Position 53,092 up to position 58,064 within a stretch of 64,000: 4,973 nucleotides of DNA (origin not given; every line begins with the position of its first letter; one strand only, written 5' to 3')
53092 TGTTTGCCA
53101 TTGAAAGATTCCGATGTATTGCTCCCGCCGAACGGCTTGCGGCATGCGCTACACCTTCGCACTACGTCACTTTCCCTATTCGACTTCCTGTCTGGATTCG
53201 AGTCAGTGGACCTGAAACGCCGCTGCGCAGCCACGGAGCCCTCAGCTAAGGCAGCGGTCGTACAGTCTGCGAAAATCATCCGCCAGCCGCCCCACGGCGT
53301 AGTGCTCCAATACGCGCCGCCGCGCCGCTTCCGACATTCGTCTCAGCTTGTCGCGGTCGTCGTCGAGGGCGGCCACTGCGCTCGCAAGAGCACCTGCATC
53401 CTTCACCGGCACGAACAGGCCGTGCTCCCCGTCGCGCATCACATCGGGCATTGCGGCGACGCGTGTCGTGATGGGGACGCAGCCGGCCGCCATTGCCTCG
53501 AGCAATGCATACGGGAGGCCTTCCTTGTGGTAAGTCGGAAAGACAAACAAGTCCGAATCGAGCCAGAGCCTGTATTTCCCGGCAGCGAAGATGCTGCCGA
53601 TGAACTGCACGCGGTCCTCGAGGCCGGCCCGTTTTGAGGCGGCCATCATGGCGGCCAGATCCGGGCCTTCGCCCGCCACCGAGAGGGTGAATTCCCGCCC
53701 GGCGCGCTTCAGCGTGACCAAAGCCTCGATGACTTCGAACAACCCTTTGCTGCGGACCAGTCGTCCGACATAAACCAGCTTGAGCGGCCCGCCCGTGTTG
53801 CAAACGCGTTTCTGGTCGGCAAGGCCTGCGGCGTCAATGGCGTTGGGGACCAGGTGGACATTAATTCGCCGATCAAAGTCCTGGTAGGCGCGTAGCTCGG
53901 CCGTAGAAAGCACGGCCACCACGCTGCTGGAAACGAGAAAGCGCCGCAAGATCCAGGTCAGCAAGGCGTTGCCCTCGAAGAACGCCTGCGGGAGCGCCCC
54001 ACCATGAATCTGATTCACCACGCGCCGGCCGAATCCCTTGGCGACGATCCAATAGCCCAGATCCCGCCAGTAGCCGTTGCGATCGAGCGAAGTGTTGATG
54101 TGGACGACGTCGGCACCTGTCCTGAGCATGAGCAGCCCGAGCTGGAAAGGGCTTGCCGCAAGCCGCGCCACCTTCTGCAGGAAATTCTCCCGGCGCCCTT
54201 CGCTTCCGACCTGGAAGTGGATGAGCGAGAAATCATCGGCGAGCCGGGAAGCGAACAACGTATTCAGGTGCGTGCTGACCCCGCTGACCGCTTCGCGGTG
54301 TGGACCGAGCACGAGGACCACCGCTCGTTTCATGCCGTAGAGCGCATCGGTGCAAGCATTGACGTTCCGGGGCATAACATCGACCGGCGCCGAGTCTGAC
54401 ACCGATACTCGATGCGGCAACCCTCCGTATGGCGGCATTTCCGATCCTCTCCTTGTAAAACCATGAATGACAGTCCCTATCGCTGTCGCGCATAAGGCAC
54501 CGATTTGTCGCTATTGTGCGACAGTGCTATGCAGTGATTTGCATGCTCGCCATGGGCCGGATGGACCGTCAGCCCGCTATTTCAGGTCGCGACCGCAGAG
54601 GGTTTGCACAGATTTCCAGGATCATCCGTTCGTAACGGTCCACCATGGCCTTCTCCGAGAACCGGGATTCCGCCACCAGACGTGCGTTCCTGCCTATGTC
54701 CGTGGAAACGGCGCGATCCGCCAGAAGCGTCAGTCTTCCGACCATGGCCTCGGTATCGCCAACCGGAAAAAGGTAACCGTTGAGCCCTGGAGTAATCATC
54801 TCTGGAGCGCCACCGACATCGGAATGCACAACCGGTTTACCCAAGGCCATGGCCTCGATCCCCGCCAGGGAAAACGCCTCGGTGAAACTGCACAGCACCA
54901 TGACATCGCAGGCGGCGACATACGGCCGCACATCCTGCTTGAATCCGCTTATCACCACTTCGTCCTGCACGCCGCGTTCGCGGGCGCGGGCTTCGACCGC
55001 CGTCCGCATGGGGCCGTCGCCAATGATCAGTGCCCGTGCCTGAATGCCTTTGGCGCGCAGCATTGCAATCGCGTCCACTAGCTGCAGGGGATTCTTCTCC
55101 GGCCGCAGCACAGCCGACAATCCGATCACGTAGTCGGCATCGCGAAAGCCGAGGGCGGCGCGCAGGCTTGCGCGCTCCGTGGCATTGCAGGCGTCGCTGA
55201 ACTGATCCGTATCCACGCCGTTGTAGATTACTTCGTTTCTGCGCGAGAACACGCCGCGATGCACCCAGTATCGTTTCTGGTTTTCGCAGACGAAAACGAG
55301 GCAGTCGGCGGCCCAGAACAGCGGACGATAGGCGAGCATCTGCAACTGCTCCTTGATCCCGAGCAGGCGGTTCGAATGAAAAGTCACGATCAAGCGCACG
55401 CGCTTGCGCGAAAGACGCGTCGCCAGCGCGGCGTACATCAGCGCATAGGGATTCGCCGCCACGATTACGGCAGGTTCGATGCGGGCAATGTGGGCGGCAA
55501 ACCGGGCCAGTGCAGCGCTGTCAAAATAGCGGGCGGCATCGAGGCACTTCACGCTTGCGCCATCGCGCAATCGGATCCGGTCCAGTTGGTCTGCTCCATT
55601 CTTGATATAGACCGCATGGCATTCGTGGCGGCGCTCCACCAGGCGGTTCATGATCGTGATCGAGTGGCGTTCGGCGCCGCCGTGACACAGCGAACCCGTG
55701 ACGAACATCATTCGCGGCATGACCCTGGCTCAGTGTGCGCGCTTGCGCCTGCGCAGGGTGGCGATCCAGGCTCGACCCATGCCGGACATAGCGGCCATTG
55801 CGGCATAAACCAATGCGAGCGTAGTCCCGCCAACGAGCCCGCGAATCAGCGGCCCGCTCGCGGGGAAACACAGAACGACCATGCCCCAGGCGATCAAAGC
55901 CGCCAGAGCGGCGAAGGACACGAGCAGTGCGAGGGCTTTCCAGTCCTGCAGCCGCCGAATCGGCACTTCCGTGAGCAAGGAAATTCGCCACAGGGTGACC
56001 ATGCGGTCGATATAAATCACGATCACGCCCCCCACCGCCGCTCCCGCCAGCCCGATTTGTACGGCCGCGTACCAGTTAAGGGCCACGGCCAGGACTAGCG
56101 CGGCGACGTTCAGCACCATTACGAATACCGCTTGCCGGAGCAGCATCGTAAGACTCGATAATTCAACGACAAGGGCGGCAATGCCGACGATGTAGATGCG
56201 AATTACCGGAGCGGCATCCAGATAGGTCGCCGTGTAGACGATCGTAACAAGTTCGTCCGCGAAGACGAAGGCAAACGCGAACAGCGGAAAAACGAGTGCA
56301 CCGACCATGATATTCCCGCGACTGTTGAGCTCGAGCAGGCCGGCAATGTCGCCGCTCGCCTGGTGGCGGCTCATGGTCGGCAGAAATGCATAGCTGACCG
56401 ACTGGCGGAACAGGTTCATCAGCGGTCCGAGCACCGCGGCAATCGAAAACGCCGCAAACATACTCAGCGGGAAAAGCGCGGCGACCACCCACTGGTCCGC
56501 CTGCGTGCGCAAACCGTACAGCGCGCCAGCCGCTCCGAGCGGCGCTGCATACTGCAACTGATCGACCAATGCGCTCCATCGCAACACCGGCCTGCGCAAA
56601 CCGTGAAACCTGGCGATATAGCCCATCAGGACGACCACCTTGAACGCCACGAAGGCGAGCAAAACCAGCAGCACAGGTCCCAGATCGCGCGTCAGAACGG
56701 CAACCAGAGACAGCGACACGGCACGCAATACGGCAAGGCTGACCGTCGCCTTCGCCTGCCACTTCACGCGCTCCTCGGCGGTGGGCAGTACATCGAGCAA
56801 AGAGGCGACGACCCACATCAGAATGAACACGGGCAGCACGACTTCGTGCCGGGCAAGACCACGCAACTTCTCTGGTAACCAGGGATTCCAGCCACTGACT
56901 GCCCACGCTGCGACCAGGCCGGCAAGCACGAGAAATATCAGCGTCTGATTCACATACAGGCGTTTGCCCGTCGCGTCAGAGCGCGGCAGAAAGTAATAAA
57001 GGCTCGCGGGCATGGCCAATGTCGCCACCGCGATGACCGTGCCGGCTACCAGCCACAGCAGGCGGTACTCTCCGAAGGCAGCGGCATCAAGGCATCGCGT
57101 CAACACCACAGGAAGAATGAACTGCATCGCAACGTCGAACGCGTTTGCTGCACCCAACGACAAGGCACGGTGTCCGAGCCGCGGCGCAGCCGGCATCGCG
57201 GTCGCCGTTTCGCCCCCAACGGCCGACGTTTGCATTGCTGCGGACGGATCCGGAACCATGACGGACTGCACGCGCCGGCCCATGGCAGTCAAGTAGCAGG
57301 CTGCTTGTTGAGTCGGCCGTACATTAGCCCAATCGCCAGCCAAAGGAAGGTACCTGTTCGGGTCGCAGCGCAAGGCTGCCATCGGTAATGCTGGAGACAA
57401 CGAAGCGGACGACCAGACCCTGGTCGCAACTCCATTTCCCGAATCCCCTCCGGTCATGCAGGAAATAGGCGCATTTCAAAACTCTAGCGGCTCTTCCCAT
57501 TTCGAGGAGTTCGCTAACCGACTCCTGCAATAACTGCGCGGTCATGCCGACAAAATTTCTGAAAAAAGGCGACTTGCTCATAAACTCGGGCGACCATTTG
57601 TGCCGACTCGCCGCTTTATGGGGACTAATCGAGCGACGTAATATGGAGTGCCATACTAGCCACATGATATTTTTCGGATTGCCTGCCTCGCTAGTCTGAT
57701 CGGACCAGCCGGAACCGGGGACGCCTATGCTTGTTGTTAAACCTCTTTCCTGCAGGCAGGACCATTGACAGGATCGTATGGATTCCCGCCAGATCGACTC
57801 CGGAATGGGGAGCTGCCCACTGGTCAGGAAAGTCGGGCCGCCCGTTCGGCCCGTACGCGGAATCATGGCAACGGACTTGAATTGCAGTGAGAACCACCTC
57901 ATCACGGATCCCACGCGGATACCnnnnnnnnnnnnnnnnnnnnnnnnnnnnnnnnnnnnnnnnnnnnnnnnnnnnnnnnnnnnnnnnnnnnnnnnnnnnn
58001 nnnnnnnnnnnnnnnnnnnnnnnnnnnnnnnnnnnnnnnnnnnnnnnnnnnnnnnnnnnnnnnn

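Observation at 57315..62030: Lower-G+C GtrB/GtrA/GT-C cassette flanked by a direct duplication of the Wzy/ligase gene 3' end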

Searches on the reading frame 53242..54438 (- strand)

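Call 6: search_protein_families(library=pfam, proteins=[window:53242-54438:-], max_evalue=0.01)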
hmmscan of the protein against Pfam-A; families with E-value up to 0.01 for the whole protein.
window:53242-54438:- (398 aa): 5 families
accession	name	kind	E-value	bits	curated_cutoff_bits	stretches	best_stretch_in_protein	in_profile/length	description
PF00534.26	Glycos_transf_1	-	4.8e-33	114.5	26.4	1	217-375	14-172/172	Glycosyl transferases group 1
PF13692.12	Glyco_trans_1_4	-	1.1e-28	100.7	27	1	220-358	3-139/142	Glycosyl transferases group 1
PF13524.12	Glyco_trans_1_2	-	5.4e-09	36.6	25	1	249-387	14-140/144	Glycosyl transferase-like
PF13439.12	Glyco_transf_4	-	4e-06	27.4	28.5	1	86-203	50-168/170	Glycosyltransferase Family 4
PF13579.12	Glyco_trans_4_4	-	7.9e-06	26.7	29.7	1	72-199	42-157/158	Glycosyl transferase 4-like domain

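Call 7: search_protein_families(library=ncbifam, proteins=[window:53242-54438:-], max_evalue=0.01)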
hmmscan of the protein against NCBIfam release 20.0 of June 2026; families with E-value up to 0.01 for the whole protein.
window:53242-54438:- (398 aa): 34 families (the best 25 are shown)
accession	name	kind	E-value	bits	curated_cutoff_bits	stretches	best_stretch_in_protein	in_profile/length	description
NF041876.1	EPS_EpsE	equivalog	4e-33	115.2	400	1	192-387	186-387/389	exopolysaccharide biosynthesis GT4 family glycosyltransferase EpsE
TIGR03088.1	stp2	hypoth_equivalog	2.4e-25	89.4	409.05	1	218-397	194-374/374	TIGR03088 family PEP-CTERM/XrtA system glycosyltransferase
TIGR03999.1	thiol_BshA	equivalog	1.5e-23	83.3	273.7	1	170-397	145-374/375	N-acetyl-alpha-D-glucosaminyl L-malate synthase BshA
TIGR04005.1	wcaL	equivalog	3.7e-19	68.9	537.6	1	209-382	213-392/406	colanic acid biosynthesis glycosyltransferase WcaL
NF047684.1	TeichurnBiosyTuaC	equivalog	6.5e-19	68.1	550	1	221-396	222-389/391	teichuronic acid biosynthesis protein TuaC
NF046085.1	XrtY_assoc_Gly1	equivalog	5.5e-18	65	400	1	159-396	149-384/387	XrtY-associated glycosyltransferase XYAG1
NF041879.1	EPS_EpsH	equivalog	3.5e-15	55.7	800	1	193-394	212-414/431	exopolysaccharide biosynthesis glycosyltransferase EpsH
TIGR02149.1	glgA_Coryne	subfamily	4e-15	55.8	302.4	1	158-395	132-389/391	glycogen synthase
TIGR04063.1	stp3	hypoth_equivalog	1.3e-13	50.6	442.05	1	221-396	216-395/397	TIGR04063 family PEP-CTERM/XrtA system glycosyltransferase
NF041010.1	glycosy_Agl16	equivalog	3.2e-13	49.3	575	1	192-393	156-348/352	glycosylation protein Agl16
NF038011.1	PelF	equivalog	4.9e-12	45.6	100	1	170-393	258-489/489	GT4 family glycosyltransferase PelF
TIGR04157.1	glyco_rSAM_CFB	subfamily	6e-12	45.3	400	1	221-393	230-406/406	TIGR04157 family glycosyltransferase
NF038298.1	EPS_HpsO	equivalog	1e-11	44.3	575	1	221-394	204-385/388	hormogonium polysaccharide biosynthesis glycosyltransferase HpsO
NF038295.1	EPS_HpsP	equivalog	1.2e-11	44.3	550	1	218-394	208-385/388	hormogonium polysaccharide biosynthesis glycosyltransferase HpsP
NF050056.1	ProtGlycPglH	equivalog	1.4e-11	44.1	600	1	164-389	130-346/354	GalNAc-alpha-(1->4)-GalNAc-alpha-(1->3)-diNAcBac-PP-undecaprenol alpha-1,4-N-acetyl-D-galactosaminyltransferase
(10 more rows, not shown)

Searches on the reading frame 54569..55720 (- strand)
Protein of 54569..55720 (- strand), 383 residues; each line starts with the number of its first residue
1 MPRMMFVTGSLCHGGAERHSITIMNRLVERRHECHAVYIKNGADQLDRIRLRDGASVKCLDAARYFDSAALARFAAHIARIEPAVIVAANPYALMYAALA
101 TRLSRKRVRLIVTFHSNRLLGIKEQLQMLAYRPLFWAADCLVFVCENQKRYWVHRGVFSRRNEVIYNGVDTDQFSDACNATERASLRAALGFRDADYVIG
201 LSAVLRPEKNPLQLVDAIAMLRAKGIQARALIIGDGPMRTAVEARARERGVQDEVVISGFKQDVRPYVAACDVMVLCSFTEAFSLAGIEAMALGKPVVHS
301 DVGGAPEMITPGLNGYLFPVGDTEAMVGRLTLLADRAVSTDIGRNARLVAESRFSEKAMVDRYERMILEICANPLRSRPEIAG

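Call 6: search_protein_families(library=pfam, proteins=[window:54569-55720:-], max_evalue=0.01)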
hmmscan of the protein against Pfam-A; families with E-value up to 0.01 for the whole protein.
window:54569-55720:- (383 aa): 5 families
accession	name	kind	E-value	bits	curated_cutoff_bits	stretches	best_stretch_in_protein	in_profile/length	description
PF00534.26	Glycos_transf_1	-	2.6e-33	115.4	26.4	1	185-347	4-170/172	Glycosyl transferases group 1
PF13692.12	Glyco_trans_1_4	-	1e-30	107.3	27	1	199-333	4-139/142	Glycosyl transferases group 1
PF13439.12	Glyco_transf_4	-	6.4e-24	85.3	28.5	1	14-173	2-170/170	Glycosyltransferase Family 4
PF13579.12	Glyco_trans_4_4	-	7e-15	56.2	29.7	1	14-168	1-158/158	Glycosyl transferase 4-like domain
PF20706.3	GT4-conflict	-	4.4e-06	26.4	26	1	215-312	218-323/385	Family 4 Glycosyltransferase in conflict systems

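Call 7: search_protein_families(library=ncbifam, proteins=[window:54569-55720:-], max_evalue=0.01)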
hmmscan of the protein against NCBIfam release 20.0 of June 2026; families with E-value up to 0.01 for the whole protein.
window:54569-55720:- (383 aa): 37 families (the best 25 are shown)
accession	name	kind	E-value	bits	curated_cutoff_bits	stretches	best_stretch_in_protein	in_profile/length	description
TIGR03088.1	stp2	hypoth_equivalog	7.7e-43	146.9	409.05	1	11-366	11-369/374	TIGR03088 family PEP-CTERM/XrtA system glycosyltransferase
TIGR03999.1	thiol_BshA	equivalog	2.5e-39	135.3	273.7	1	91-367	95-370/375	N-acetyl-alpha-D-glucosaminyl L-malate synthase BshA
TIGR04063.1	stp3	hypoth_equivalog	2.2e-30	105.8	442.05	1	137-366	157-391/397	TIGR04063 family PEP-CTERM/XrtA system glycosyltransferase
NF041876.1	EPS_EpsE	equivalog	1.3e-24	87.2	400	1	162-358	188-384/389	exopolysaccharide biosynthesis GT4 family glycosyltransferase EpsE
NF011726.0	PRK15179.1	equivalog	6.9e-23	80.8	733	1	149-363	471-687/694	Vi polysaccharide biosynthesis protein TviE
NF007396.0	PRK09922.1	equivalog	1.8e-19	69.9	385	1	13-340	15-330/361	lipopolysaccharide 1,6-galactosyltransferase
TIGR04047.1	MSMEG_0565_glyc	hypoth_equivalog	1.8e-17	63.5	259.85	1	156-310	155-316/373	MSMEG_0565 family glycosyltransferase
TIGR03449.1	mycothiol_MshA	equivalog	5.1e-17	61.9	462.5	1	137-361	164-394/406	D-inositol-3-phosphate glycosyltransferase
NF053787.1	GlcN_PG_synth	equivalog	8e-17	61.1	480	1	69-362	69-351/361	N-acetylglucosaminyl phosphatidylglycerol synthase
TIGR02149.1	glgA_Coryne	subfamily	1.2e-16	60.9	302.4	1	88-369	89-389/391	glycogen synthase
TIGR04157.1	glyco_rSAM_CFB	subfamily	1e-15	57.7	400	1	135-366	167-405/406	TIGR04157 family glycosyltransferase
NF038298.1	EPS_HpsO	equivalog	1.1e-15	57.3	575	1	167-360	176-377/388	hormogonium polysaccharide biosynthesis glycosyltransferase HpsO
NF047880.1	glyco_SdgA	exception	1.7e-15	56.6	800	1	205-367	324-487/488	serine-aspartate repeat adhesin O-glycosyltransferase SdgA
NF047684.1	TeichurnBiosyTuaC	equivalog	1.4e-14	53.9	550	1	159-331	184-349/391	teichuronic acid biosynthesis protein TuaC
NF012034.0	PRK15490.1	equivalog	1.8e-14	53.1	813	1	159-323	361-525/578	Vi polysaccharide biosynthesis glycosyltransferase TviE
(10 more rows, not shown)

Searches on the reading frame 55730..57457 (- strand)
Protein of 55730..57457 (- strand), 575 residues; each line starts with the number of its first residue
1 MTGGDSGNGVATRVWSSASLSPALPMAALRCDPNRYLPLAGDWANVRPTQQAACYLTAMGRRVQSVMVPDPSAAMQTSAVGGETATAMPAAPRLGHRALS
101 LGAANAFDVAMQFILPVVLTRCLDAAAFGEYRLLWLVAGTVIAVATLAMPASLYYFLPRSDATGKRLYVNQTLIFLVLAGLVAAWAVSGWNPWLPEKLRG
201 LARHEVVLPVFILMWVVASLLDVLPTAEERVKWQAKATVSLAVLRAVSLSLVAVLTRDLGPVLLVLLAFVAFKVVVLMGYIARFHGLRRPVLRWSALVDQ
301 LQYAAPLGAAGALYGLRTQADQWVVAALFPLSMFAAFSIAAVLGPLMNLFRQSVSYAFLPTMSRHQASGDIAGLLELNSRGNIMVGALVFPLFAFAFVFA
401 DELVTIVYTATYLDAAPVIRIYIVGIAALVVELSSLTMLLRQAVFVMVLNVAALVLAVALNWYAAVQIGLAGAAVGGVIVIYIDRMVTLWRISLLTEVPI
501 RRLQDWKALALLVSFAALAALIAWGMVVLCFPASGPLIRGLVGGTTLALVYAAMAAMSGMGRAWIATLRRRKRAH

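Call 6: search_protein_families(library=pfam, proteins=[window:55730-57457:-], max_evalue=0.01)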
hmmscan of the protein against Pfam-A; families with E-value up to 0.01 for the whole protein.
window:55730-57457:- (575 aa): 0 families

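Call 7: search_protein_families(library=ncbifam, proteins=[window:55730-57457:-], max_evalue=0.01)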
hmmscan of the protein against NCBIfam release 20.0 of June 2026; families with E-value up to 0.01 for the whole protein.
window:55730-57457:- (575 aa): 1 family
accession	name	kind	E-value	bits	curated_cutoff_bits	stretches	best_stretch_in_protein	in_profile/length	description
TIGR01695.1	murJ_mviN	equivalog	0.00014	20.8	235.55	1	334-554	259-492/506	murein biosynthesis integral membrane protein MurJ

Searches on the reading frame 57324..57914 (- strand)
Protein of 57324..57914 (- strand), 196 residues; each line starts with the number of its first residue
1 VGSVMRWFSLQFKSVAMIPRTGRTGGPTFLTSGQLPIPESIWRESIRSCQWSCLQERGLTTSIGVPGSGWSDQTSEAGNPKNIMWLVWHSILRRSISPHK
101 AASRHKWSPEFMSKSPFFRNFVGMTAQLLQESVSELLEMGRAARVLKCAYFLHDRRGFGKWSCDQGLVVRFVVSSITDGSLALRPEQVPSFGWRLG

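Call 6: search_protein_families(library=pfam, proteins=[window:57324-57914:-], max_evalue=0.01)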
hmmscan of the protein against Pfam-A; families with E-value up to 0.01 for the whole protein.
window:57324-57914:- (196 aa): 0 families

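Call 7: search_protein_families(library=ncbifam, proteins=[window:57324-57914:-], max_evalue=0.01)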
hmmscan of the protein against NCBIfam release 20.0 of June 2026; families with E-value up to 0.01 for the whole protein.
window:57324-57914:- (196 aa): 0 families

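Call 36: search_protein_representatives(protein=window:57324-57914:-)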
Query: 196 residues. Proteins with E-value up to 0.001 (for the whole library): 1; up to 1e-10: 1; up to 1e-30: 1. The best 1 are listed.
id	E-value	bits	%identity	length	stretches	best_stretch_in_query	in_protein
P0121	1.4e-127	439.6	100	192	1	5-196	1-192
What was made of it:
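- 57520..57923 (-): Segment of unknown origin between GT-C and the relic (5' part of ORF 57914..57324). Probably non-coding. No homologue among 1.8 billion representatives except itself (call 36).
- Tried and rejected: Full HMMER search of the 196-aa relic ORF against 1.8 billion representatives: only itself (call 36).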

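Call 44: search_protein_families(library=pfam, proteins=[window:57324-57914:-], max_evalue=1)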
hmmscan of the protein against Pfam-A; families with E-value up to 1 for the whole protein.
window:57324-57914:- (196 aa): 0 families
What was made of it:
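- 57520..57923 (-): No Pfam hit (calls 6, 44).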
